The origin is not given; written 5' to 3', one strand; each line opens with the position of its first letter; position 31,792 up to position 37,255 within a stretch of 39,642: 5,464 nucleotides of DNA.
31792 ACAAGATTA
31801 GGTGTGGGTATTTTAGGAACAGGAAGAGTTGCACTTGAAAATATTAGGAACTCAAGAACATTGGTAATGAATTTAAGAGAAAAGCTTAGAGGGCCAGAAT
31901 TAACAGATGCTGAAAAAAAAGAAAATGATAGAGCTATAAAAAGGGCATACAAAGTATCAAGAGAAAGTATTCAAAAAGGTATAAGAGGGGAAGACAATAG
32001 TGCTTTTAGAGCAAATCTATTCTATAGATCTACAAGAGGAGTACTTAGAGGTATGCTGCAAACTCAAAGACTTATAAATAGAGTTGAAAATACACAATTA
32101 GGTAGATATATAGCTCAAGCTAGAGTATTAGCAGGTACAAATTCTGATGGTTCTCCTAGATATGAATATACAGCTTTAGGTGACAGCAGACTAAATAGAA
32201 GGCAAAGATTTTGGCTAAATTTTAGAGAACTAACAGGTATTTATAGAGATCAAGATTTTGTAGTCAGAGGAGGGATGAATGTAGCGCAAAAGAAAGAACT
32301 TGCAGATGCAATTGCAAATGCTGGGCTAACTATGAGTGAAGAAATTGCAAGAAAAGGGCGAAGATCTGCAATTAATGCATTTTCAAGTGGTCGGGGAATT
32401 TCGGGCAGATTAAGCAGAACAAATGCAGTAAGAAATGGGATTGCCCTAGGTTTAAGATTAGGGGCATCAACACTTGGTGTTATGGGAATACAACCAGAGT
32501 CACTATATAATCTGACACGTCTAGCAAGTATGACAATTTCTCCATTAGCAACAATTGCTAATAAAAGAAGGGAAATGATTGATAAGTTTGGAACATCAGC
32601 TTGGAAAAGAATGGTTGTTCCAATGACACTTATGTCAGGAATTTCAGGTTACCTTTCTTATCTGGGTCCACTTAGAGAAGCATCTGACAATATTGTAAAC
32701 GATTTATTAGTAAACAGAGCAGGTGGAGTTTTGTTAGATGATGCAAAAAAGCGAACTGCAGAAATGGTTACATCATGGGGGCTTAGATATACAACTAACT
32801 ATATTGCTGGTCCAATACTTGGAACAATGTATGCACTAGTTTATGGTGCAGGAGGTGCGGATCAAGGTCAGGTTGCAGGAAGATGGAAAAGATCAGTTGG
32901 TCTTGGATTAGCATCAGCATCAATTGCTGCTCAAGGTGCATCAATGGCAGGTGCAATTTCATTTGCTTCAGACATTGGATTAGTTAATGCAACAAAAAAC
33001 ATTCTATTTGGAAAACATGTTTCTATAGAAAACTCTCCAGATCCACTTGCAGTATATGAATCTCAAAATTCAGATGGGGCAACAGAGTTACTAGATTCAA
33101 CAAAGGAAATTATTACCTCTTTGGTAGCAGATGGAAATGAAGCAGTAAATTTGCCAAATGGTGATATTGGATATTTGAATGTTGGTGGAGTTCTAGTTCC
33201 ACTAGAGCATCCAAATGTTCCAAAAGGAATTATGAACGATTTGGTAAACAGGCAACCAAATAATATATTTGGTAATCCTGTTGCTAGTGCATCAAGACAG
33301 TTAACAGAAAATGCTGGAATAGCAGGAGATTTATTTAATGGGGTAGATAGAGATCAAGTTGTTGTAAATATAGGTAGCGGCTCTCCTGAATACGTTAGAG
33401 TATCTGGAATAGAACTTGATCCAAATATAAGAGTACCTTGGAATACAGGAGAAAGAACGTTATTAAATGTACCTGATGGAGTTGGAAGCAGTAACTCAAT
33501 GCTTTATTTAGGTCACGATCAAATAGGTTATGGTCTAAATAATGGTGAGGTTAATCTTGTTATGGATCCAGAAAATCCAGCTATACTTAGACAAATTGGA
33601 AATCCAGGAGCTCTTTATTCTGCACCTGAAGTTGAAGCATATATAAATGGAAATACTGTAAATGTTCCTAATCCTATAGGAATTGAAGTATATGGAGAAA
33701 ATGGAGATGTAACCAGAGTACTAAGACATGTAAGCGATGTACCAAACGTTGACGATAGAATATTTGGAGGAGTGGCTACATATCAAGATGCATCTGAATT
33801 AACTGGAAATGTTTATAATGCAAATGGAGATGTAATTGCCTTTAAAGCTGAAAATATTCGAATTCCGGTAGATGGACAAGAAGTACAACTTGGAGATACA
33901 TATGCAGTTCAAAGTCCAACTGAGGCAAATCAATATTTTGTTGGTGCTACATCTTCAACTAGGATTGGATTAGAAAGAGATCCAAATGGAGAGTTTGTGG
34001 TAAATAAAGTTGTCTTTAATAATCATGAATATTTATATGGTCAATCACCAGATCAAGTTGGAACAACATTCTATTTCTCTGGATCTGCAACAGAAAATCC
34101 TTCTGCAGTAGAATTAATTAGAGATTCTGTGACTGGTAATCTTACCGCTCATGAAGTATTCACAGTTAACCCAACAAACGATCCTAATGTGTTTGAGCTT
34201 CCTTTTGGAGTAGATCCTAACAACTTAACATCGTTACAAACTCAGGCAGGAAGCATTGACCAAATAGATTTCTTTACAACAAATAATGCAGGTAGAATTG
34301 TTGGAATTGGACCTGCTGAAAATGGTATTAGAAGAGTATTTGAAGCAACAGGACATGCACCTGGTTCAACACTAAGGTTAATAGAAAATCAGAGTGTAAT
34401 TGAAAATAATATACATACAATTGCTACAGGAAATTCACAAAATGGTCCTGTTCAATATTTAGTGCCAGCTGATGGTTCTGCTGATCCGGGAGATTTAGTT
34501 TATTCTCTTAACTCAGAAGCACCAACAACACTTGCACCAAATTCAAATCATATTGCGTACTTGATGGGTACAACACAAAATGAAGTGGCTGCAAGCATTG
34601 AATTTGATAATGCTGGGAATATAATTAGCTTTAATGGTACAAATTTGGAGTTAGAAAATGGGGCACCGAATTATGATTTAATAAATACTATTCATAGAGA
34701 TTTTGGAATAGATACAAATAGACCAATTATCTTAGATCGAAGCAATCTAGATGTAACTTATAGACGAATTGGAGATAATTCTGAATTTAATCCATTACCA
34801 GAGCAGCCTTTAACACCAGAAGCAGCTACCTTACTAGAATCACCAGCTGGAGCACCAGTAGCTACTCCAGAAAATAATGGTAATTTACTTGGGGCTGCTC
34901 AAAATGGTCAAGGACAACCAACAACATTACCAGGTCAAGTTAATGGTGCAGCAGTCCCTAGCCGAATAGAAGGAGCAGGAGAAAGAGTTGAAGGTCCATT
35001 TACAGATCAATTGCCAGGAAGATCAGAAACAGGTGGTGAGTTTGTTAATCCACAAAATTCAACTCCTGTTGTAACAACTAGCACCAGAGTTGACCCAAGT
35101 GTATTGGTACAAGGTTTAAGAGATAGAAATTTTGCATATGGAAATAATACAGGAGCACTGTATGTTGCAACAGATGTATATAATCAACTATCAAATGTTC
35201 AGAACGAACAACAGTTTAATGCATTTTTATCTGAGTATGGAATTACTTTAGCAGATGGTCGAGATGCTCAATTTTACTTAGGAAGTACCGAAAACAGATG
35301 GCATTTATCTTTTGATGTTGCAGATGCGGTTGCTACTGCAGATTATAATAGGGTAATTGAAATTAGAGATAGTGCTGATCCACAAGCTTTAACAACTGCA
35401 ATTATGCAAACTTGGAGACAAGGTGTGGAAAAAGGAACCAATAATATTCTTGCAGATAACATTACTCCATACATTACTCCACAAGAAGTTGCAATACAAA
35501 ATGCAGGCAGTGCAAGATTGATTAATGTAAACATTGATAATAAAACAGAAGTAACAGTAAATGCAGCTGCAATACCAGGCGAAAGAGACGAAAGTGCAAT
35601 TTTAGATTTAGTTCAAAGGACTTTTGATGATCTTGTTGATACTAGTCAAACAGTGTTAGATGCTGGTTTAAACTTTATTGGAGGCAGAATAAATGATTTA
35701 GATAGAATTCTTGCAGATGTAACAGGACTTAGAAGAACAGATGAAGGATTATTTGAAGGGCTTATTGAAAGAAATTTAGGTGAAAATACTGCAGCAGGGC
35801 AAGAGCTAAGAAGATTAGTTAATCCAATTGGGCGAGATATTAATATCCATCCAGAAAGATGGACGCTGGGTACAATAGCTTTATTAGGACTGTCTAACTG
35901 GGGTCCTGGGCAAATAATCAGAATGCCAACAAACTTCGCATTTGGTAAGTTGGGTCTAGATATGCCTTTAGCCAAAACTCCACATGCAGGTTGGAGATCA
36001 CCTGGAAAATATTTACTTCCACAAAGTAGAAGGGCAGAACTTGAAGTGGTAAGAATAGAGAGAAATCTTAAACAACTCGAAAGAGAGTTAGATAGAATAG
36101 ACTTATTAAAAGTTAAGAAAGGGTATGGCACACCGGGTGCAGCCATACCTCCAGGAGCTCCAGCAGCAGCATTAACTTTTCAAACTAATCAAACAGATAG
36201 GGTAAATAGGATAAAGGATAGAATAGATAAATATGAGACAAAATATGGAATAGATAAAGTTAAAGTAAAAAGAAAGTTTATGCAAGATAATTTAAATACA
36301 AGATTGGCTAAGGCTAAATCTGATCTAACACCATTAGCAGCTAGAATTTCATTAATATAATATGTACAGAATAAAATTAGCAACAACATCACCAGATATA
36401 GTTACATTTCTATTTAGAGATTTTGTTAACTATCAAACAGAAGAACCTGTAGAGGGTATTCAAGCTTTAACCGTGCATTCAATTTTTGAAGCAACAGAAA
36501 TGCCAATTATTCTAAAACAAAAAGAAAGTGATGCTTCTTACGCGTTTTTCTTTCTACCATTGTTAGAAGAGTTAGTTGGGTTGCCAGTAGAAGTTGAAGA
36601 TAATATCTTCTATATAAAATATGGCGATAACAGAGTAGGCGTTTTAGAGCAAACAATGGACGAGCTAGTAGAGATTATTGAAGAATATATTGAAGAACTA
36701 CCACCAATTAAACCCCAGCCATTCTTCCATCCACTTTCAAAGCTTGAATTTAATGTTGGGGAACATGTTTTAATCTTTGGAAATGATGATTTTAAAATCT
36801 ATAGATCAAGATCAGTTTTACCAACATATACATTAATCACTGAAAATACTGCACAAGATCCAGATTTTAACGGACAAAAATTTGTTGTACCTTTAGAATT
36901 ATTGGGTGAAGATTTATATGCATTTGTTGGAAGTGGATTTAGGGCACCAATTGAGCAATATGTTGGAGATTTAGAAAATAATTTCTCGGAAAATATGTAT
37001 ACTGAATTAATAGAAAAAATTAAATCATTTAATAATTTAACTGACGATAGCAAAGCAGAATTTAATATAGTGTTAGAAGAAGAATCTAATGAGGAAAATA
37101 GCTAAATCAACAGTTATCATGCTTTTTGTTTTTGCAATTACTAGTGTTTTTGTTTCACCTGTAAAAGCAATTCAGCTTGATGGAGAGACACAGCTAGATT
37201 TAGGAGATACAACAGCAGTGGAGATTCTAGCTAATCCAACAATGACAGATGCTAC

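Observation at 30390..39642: Translationally coupled >9 kb operon around an 1851-aa domain-less polytopic protein: candidate novel envelope or host-contact apparatus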

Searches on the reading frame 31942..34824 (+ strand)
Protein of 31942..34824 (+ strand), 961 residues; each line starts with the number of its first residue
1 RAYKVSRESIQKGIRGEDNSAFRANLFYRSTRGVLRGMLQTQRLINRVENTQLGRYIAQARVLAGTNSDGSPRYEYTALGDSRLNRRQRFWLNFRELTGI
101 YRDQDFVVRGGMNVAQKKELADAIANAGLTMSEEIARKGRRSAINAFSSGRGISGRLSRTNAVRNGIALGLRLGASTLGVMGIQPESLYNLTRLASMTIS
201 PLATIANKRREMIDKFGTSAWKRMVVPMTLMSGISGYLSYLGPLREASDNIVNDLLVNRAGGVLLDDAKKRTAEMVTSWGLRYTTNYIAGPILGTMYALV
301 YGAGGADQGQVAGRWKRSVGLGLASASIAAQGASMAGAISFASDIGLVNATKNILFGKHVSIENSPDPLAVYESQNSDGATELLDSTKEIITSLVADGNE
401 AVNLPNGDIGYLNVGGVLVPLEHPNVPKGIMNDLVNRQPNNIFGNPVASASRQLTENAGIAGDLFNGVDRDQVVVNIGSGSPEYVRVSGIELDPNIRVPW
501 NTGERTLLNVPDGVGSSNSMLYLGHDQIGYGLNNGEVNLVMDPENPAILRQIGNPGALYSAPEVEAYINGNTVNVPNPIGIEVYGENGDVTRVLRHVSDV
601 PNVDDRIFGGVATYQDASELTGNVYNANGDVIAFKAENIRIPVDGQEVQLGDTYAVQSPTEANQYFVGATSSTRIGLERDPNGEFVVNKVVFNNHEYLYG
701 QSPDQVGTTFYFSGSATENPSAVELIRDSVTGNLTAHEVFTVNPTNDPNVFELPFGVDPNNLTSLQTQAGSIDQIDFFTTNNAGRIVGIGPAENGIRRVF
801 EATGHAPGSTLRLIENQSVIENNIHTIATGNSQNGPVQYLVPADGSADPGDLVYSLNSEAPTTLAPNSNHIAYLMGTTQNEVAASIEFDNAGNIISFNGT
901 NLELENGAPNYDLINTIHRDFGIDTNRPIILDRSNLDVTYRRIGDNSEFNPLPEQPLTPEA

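Call 31: search_protein_representatives(alignment_id=A1)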
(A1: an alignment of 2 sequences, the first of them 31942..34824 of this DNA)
Query: 2 sequences, 1024 profile positions. Proteins with E-value up to 0.001 (for the whole library): 5; up to 1e-10: 4; up to 1e-30: 4. The best 5 are listed.
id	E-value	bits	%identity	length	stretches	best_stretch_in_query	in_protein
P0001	0.0e+00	1802.5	-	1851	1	1-1024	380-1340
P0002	0.0e+00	1750.6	-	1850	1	1-1024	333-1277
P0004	2.0e-213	727.6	-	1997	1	28-1024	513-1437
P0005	3.9e-71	256.6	-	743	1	167-942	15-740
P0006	1.3e-04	36.3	-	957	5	846-941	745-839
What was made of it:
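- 30805..36360 (+): g2: 1851-aa giant protein, orphan family. No Cys, K 2.4% and R 7.1%. Only four family members found (call 31).
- The family has only four members (call 31).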

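Call 38: find_encoding_contigs(protein=P0005, flank=10000)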
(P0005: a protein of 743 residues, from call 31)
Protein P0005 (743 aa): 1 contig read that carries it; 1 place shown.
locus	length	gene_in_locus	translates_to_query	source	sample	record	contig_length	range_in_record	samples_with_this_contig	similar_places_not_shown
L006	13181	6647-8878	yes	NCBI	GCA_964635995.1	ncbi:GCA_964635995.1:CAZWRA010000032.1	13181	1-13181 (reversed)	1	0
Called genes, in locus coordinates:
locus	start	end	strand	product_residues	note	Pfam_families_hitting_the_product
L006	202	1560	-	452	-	PF19295:SufBD_N, PF01458:SUFBD_core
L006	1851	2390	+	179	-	PF01863:YgjP-like, PF08325:WLM (weak)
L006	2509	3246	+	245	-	-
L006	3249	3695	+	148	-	-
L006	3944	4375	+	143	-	-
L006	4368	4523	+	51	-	-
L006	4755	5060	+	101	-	-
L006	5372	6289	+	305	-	-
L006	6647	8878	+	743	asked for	-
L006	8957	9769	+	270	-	-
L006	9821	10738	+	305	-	-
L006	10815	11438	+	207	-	-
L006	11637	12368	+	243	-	-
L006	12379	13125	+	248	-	-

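Call 63: predict_structure(alignment_id=A4)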
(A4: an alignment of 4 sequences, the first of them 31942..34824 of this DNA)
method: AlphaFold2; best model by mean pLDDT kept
length: 961 residues; sequences in the alignment: 4
mean_pLDDT: 45.6   pTM: 0.27
mean pLDDT of the five models: 45.6, 45.4, 40.7, 38.7, 33.2
residues with pLDDT >= 90: 0; 70-90: 14; 50-70: 367; < 50: 580
segments of 3 or more residues with pLDDT < 50: 1-47, 68-70, 77-79, 81-87, 130-171, 173-188, 214-217, 219-221, 223-231, 240-276, 283-367, 377-389, 400-413, 415-485, 487-558, 570-577, 587-590, 598-611, 681-683, 699-704, 743-746, 781-784, 792-796, 816-848, 855-867, 876-882, 930-961
pLDDT, mean of each block of 10 residues (from residue 1): 33 33 42 43 47 51 48 51 49 55 55 58 54 35 25 27 40 46 42 53 52 47 48 50 45 40 36 48 48 41 31 33 42 32 30 36 46 47 44 51 39 46 36 36 32 35 35 42 44 34 27 28 28 27 28 39 55 44 53 52 35 56 61 62 55 61 64 56 55 55 54 60 62 58 51 60 61 55 52 49 57 47 33 36 45 47 42 50 59 67 69 65 56 34 27 30 29
secondary structure, 60 per line:
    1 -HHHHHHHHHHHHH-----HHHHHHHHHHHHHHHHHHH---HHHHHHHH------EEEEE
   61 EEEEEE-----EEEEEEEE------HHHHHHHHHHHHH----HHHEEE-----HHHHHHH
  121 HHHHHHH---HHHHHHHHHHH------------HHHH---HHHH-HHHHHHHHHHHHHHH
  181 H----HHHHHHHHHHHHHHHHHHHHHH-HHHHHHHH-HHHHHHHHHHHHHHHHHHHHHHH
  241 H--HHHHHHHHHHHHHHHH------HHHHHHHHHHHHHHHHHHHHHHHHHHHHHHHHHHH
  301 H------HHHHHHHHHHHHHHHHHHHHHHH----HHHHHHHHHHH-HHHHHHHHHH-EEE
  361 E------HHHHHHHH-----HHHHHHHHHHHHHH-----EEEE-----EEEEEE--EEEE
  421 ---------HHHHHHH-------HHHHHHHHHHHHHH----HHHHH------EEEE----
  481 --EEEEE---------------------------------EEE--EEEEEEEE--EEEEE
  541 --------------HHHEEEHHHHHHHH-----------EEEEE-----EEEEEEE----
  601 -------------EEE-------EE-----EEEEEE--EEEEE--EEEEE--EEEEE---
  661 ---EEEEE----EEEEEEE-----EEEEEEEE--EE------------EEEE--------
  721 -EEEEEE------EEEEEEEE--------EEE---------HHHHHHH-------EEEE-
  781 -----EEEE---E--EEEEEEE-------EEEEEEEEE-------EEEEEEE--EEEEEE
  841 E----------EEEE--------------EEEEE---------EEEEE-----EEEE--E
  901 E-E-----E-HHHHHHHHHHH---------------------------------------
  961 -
elements in order (helices of 4 or more, strands of 3 or more residues): H2-14 H20-38 H42-49 E56-66 E72-79 H86-98 E106-108 H114-127 H131-141 H154-157 H161-164 H166-181 H186-207 H209-216 H218-241 H244-259 H266-301 H308-330 H335-345 H347-356 E358-361 H368-375 H381-394 E400-403 E409-414 E417-420 H430-436 H444-457 H462-466 E473-476 E483-487 E521-523 E526-533 E536-540 E558-560 H561-568 E580-584 E590-596 E614-616 E631-636 E639-643 E646-650 E653-657 E664-668 E673-679 E685-692 E709-712 E722-727 E734-741 E750-752 H762-768 E776-779 E786-789 E796-802 E810-818 E826-832 E835-841 E852-855 E870-874 E884-888 E894-897 H911-921
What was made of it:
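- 31705..32424 (+): g2 aa 301-540: Arg-rich helical region (16 R per 100 aa). Contains the best-conserved motifs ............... and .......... AF2 secondary structure is mainly helical with a short strand stretch over the modelled part (aa 380-540), at low confidence (call 63).
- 32425..33009 (+): g2 aa 541-735: cluster of four Gly/Ala-rich, small-xxx-small, weakly hydrophobic helices. Possible marginal TM or membrane-interacting bundle. Predicted helical (call 63).
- AF2 secondary structure is mainly helical (short strands near aa 435-490) for 380-740, mixed over ~740-900 and beta-rich from ~900 to 1280 (call 63).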

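Call 81: fold_search(model_id=the predicted structure, library=pdb)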
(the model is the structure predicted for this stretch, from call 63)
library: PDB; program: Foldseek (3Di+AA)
matches with E <= 10: 486; with E <= 0.001: 0
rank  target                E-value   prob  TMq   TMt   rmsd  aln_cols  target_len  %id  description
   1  3wj9_A                3.8e-03  0.51  0.09  0.15  19.2       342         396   11  Crystal structure of the eukaryotic initiation factor (released 2014-03-12)
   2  7zb1_B                1.5e-02  0.12  0.07  0.08  23.6       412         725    9  S580A with 18mer (released 2022-07-06)
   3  7zb0_B                2.6e-02  0.12  0.07  0.09  21.9       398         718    8  macrocyclase OphP with 15mer (released 2022-07-06)
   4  4igl_D                2.8e-02  0.08  0.06  0.07  23.1       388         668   14  Structure of the RHS-repeat containing BC component of the secreted ABC toxin complex from Yersinia entomophaga (released 2013-08-07)
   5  6ke6_3F               2.9e-02  0.12  0.07  0.12  24.1       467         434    8  3.4 angstrom cryo-EM structure of yeast 90S small subunit preribosome (released 2020-08-05)
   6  9lto_S                3.6e-02  0.16  0.10  0.12  24.0       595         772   10  Cryo-EM structure of DDB1-DDA1-DET1-Ube2e2 complex (released 2026-01-28)
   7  7zaz_DDD              3.7e-02  0.12  0.07  0.08  19.9       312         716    8  macrocyclase OphP with ZPP (released 2022-07-06)
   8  3wj9_B                3.9e-02  0.15  0.07  0.12  18.0       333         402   11  Crystal structure of the eukaryotic initiation factor (released 2014-03-12)
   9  7zb0_A                4.8e-02  0.12  0.08  0.09  22.1       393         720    9  macrocyclase OphP with 15mer (released 2022-07-06)
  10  6lqp_3F               4.8e-02  0.11  0.06  0.11  24.0       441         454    8  Cryo-EM structure of 90S small subunit preribosomes in transition states (State A) (released 2020-09-16)
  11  7zb0_C                4.8e-02  0.09  0.07  0.08  23.6       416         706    9  macrocyclase OphP with 15mer (released 2022-07-06)
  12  7d5s_3F               5.1e-02  0.11  0.06  0.12  23.8       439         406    8  Cryo-EM structure of 90S preribosome with inactive Utp24 (state A2) (released 2021-10-06)
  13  7b9v_w                5.3e-02  0.15  0.06  0.10  20.0       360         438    8  Yeast C complex spliceosome at 2.8 Angstrom resolution with Prp18/Slu7 bound (released 2021-03-10)
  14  5nrl_P                5.6e-02  0.16  0.09  0.08  21.0       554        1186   10  Structure of a pre-catalytic spliceosome (released 2017-05-31)
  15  9s6c_B                5.9e-02  0.15  0.07  0.15  22.4       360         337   10  B12 Binding protein - BtuK1 (released 2025-09-17)
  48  4a0b_C                1.3e-01  0.14  0.08  0.07  19.4       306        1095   10  Structure of hsDDB1-drDDB2 bound to a 16 bp CPD-duplex (pyrimidine at D-1 position) at 3.8 A resolution (CPD 4) (released 2011-11-30)
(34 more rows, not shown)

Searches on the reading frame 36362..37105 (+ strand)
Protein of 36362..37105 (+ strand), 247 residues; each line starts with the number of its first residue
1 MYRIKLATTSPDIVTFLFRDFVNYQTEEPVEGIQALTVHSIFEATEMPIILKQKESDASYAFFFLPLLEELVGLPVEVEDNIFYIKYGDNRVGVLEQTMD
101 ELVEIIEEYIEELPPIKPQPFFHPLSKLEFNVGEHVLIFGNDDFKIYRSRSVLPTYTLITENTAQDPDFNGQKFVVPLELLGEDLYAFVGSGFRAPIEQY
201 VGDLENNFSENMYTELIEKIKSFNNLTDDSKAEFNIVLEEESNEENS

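Call 5: search_protein_families(library=pfam, proteins=[window:36362-37105:+], max_evalue=1)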
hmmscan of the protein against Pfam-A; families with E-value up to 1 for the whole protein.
window:36362-37105:+ (247 aa): 1 family
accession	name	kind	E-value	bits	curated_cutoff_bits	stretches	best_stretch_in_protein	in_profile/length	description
PF22530.2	Terminase-T7_RNaseH-like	-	0.26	12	27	0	78-109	19-50/108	Terminase Bacteriophage T7, Ribonuclease H-like domain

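Call 7: search_protein_families(library=ncbifam, proteins=[window:36362-37105:+], max_evalue=1)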
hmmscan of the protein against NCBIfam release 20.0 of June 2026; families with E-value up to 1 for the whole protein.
window:36362-37105:+ (247 aa): 1 family
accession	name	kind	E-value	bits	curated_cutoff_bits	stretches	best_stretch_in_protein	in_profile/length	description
TIGR00044.1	TIGR00044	hypoth_equivalog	0.037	13.6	106.25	1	197-244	43-87/229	YggS family pyridoxal phosphate-dependent enzyme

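Call 8: search_protein_families(library=phrogs, proteins=[window:36362-37105:+], max_evalue=1)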
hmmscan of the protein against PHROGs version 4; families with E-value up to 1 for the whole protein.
window:36362-37105:+ (247 aa): 1 family
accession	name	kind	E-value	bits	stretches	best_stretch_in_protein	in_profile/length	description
phrog_8310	-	unknown function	0.32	11.6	1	129-170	123-164/204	-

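Call 56: search_solved_structures(query=A6, max_evalue=10)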
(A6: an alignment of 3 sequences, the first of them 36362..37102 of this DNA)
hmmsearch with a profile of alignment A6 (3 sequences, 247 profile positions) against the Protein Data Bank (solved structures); distinct sequences matched with E-value up to 10: 0.
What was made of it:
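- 36362..37105 (+): g3: 247-aa acidic (pI 4.2) protein with no TM and no Cys. Predicted cytoplasmic. No family or PDB hit (calls 5, 7, 56).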

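Call 73: search_protein_families(library=padloc, proteins=[window:36362-37105:+], max_evalue=0.1)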
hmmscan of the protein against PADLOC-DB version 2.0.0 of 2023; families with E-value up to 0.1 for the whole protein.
window:36362-37105:+ (247 aa): 0 families
